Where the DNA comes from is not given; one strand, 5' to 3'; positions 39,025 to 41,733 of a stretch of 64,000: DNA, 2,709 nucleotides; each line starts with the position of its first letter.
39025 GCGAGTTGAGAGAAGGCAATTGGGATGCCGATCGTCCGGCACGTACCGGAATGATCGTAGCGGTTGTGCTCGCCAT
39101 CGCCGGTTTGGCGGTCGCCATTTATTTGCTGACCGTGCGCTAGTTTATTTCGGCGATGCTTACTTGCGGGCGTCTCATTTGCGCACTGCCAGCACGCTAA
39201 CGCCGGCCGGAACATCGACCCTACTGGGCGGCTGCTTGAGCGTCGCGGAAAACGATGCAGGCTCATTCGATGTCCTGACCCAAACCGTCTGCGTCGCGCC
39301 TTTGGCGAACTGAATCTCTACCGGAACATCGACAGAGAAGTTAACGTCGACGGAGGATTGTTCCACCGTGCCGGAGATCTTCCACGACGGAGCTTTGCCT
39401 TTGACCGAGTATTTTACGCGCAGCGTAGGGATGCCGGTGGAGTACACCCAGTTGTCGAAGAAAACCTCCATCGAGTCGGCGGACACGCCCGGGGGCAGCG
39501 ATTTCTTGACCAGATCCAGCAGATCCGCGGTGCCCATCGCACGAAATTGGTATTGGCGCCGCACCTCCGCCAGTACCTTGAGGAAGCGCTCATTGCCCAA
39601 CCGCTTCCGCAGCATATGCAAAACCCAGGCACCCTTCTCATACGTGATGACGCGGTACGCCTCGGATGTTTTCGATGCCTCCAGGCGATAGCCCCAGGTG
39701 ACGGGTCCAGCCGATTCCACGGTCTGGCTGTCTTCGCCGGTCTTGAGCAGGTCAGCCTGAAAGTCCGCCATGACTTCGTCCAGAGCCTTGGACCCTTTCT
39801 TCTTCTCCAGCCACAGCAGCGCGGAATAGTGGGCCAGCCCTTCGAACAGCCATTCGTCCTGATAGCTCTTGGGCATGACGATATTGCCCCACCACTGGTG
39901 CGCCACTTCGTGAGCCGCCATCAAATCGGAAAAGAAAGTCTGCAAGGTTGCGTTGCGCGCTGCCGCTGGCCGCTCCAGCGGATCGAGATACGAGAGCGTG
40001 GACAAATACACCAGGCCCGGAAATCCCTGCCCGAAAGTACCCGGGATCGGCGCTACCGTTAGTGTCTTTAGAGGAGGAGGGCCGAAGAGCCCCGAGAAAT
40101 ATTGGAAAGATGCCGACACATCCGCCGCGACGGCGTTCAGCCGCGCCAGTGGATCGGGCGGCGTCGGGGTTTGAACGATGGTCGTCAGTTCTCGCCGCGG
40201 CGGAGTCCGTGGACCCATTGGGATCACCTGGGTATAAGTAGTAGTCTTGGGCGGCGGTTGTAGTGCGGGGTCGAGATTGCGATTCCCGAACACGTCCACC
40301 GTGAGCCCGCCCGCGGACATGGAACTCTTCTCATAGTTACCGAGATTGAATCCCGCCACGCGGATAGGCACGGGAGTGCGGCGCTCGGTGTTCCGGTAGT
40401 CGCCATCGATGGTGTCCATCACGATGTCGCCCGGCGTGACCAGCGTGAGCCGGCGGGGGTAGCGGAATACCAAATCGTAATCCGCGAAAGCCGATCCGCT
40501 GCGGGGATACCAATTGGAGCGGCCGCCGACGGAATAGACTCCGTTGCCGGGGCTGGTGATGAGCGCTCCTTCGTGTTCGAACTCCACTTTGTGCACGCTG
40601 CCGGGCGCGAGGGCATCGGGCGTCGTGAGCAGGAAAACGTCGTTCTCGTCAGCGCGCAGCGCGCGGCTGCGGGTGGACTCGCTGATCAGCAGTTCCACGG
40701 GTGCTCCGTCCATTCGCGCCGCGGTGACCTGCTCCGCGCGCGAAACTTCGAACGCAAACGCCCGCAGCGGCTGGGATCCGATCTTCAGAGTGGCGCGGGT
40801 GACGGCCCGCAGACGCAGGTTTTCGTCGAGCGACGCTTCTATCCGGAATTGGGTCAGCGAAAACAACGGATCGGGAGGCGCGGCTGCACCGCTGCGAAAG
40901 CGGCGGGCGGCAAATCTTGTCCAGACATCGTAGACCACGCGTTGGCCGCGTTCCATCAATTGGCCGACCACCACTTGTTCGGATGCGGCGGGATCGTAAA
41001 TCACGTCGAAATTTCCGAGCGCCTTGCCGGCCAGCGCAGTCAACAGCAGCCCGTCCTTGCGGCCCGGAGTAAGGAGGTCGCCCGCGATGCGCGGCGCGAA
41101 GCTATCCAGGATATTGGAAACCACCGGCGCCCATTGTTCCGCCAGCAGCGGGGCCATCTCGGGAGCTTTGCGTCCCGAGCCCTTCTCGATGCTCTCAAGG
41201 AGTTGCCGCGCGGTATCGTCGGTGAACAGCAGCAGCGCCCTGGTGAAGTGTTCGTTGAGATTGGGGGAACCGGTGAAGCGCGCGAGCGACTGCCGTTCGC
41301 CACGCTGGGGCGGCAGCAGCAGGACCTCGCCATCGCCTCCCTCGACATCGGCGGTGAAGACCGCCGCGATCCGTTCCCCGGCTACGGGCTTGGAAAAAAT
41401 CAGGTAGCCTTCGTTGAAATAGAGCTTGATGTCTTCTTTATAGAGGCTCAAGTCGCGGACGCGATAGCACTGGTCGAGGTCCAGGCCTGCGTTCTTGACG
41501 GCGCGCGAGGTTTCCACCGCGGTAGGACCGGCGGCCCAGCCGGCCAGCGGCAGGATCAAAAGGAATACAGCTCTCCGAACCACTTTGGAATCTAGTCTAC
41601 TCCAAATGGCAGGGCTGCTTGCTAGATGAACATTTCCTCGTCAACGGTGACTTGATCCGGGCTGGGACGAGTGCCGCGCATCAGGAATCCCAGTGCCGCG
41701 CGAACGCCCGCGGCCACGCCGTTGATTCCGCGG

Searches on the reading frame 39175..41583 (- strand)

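Call 71: search_protein_families(library=pfam, proteins=[window:39175-41583:-], max_evalue=0.001)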
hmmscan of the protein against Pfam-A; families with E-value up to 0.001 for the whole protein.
window:39175-41583:- (802 aa): 1 family
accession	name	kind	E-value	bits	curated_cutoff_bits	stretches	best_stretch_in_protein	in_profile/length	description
PF01433.26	Peptidase_M1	-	2e-24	86.9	27.7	1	556-712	71-218/218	Peptidase family M1 domain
